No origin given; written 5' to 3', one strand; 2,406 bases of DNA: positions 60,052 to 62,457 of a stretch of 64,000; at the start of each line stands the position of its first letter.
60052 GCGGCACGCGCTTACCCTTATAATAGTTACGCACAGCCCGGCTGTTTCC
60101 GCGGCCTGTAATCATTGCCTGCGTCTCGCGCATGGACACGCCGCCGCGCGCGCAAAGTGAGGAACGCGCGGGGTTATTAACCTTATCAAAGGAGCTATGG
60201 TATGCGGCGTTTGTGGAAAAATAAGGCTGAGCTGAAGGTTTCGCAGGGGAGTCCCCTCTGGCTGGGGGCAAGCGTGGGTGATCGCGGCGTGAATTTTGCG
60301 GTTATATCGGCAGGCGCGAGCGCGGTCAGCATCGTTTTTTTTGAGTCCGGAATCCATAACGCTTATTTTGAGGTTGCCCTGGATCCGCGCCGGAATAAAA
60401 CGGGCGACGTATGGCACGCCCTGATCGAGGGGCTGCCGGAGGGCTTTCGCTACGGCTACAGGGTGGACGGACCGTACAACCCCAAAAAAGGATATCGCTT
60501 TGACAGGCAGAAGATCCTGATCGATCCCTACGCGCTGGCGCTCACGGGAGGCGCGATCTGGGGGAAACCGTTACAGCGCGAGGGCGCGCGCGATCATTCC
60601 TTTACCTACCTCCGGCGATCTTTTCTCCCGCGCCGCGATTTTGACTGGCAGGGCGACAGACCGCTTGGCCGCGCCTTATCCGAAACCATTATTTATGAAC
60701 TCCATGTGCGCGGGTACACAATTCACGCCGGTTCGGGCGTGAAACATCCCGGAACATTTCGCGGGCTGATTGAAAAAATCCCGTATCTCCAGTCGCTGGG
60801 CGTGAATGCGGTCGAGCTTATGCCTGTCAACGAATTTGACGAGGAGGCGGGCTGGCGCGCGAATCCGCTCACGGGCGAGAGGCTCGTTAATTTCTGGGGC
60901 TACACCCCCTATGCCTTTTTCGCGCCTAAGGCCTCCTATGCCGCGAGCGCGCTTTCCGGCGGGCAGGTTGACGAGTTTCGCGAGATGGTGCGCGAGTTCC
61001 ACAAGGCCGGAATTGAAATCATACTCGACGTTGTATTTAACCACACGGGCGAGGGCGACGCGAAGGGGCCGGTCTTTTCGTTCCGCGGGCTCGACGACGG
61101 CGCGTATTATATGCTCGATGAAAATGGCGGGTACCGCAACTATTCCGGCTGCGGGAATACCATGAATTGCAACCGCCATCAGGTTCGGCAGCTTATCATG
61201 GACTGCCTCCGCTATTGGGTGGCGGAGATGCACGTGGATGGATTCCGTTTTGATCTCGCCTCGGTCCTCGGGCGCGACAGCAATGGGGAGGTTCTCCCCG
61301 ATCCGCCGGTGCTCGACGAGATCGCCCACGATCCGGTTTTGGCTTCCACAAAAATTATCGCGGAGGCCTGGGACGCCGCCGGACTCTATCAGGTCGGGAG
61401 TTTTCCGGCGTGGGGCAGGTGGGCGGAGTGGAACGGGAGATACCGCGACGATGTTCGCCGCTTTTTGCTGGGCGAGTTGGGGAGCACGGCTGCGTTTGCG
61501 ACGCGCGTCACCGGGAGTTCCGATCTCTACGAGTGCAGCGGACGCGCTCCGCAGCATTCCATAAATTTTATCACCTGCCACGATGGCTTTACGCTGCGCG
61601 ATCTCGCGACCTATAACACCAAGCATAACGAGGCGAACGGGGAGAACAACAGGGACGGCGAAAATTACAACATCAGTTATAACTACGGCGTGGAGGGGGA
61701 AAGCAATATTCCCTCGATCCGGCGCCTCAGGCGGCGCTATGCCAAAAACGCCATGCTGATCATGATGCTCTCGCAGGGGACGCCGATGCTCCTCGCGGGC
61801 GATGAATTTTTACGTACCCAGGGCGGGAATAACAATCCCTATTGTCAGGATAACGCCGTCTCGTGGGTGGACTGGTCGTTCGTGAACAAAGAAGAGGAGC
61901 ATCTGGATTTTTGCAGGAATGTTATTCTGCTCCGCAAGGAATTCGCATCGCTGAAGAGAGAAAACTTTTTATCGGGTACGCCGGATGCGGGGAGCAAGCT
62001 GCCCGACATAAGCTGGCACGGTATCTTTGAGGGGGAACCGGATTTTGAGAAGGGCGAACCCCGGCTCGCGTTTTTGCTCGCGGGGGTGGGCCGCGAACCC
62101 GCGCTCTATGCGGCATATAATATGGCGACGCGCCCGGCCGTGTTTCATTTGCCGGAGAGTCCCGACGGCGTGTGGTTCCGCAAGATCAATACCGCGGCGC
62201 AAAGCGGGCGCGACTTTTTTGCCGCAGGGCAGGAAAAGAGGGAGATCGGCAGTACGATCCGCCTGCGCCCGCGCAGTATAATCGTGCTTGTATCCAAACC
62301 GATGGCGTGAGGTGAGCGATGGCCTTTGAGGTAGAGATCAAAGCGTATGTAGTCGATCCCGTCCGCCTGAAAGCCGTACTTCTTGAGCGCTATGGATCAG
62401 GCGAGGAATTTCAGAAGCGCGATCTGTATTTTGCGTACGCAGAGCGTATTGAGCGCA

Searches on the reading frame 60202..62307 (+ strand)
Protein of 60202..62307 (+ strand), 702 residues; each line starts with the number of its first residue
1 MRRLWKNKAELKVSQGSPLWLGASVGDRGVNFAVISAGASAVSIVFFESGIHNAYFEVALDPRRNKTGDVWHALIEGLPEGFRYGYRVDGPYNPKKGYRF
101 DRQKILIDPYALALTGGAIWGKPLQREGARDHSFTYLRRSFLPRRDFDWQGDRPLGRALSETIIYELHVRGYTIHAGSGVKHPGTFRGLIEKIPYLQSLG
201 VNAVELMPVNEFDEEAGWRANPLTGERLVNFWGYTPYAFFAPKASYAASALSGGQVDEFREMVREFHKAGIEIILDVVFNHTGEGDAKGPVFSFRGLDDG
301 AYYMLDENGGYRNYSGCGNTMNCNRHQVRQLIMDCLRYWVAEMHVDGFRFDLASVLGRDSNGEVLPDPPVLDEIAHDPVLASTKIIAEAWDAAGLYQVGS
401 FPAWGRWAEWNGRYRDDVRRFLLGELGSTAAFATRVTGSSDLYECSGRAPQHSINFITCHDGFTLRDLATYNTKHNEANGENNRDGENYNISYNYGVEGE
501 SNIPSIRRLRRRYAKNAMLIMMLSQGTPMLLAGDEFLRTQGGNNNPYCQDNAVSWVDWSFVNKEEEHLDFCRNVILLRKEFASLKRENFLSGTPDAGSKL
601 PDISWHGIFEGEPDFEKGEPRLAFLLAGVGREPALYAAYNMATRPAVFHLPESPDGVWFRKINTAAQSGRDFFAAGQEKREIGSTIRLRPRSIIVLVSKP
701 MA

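Call 92: search_protein_families(library=pfam, proteins=[window:60202-62307:+], max_evalue=0.00001)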
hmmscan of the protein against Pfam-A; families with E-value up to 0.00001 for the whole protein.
window:60202-62307:+ (702 aa): 3 families
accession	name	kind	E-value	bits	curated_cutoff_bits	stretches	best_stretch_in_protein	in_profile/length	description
PF00128.31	Alpha-amylase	-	9.5e-21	75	22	1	182-284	14-94/446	Alpha amylase, catalytic domain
PF02922.24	CBM_48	-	3e-13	50.4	22.4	1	21-111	2-83/83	Carbohydrate-binding module 48 (Isoamylase N-terminal domain)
PF21156.3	ISOA1-3_C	-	1.5e-06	28.8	27.3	1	605-679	2-75/106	Isoamylase 1-3, C-terminal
